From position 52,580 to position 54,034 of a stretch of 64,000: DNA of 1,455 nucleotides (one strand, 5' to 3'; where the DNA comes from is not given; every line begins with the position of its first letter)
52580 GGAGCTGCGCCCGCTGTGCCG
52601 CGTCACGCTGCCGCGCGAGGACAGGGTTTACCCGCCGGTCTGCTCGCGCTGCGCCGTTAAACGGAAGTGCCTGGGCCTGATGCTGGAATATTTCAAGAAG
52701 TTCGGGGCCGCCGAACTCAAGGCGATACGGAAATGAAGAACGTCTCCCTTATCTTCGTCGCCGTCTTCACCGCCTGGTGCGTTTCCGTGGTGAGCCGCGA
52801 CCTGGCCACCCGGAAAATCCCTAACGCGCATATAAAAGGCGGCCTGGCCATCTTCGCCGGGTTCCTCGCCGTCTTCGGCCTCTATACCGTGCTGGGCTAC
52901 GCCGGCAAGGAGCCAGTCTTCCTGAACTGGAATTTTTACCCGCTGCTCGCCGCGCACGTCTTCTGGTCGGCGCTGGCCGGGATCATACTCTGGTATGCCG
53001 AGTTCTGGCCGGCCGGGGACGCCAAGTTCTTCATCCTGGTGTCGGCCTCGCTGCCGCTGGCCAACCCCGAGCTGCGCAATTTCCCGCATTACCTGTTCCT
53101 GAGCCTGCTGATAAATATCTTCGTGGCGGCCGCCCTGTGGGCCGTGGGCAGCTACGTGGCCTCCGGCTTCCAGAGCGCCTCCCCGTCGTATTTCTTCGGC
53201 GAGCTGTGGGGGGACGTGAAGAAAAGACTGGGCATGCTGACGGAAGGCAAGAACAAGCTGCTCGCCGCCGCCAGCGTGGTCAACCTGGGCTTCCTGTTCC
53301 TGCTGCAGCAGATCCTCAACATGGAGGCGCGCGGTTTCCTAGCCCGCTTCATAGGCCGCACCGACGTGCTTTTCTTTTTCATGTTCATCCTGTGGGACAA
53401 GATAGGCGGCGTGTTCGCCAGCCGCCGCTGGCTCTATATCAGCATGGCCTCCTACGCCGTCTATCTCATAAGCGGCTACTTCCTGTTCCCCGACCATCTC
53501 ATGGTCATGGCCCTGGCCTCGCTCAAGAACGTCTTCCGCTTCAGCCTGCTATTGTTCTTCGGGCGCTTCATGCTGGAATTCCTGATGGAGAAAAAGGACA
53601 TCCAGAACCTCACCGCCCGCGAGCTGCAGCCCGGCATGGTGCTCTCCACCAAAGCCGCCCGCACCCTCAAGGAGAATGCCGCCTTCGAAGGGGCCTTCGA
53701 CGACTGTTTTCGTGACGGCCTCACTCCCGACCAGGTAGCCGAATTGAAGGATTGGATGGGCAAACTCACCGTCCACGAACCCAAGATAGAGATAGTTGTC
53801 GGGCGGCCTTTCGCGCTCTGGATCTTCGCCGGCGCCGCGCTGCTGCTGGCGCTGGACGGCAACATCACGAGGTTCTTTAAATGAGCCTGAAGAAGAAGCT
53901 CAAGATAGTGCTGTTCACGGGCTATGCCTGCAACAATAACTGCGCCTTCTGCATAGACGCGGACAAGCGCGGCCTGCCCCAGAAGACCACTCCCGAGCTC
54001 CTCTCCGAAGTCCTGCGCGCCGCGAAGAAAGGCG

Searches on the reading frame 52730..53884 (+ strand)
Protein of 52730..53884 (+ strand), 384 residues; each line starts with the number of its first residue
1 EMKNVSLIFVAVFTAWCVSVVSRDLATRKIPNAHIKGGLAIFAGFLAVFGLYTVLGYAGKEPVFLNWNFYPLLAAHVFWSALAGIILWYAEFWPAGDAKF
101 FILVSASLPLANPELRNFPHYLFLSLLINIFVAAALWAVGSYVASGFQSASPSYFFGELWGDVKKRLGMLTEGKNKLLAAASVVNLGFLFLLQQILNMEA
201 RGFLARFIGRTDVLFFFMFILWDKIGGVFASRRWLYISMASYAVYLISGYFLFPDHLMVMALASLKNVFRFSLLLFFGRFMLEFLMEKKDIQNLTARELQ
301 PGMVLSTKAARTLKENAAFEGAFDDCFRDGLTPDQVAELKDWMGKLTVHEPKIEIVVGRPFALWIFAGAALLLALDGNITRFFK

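Call 51: search_protein_families(library=pfam, proteins=[window:52730-53884:+], max_evalue=0.001)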
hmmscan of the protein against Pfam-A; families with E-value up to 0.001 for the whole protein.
window:52730-53884:+ (384 aa): 1 family
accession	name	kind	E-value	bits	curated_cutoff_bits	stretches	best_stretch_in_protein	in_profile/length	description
PF01478.23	Peptidase_A24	-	0.00013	22.8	26.5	1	12-136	2-102/104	Type IV leader peptidase family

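Call 60: search_protein_families(library=ncbifam, proteins=[window:52730-53884:+], max_evalue=0.1)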
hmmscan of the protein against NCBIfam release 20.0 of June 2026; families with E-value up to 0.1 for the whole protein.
window:52730-53884:+ (384 aa): 0 families

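Call 62: search_protein_families(library=pfam, alignment_id=A2, max_evalue=0.01)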
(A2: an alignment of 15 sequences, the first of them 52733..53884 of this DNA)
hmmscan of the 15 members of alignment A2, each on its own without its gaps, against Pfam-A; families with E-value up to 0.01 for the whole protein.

A. member 1, window:52733-53884:+ (383 aa): 1 family
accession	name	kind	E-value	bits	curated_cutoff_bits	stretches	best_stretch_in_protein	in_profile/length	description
PF01478.23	Peptidase_A24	-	0.00013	22.8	26.5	1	11-135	2-102/104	Type IV leader peptidase family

B. families by the number of members that match (of 15 scanned): 1 family
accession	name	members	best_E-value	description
PF01478.23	Peptidase_A24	11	1.4e-07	Type IV leader peptidase family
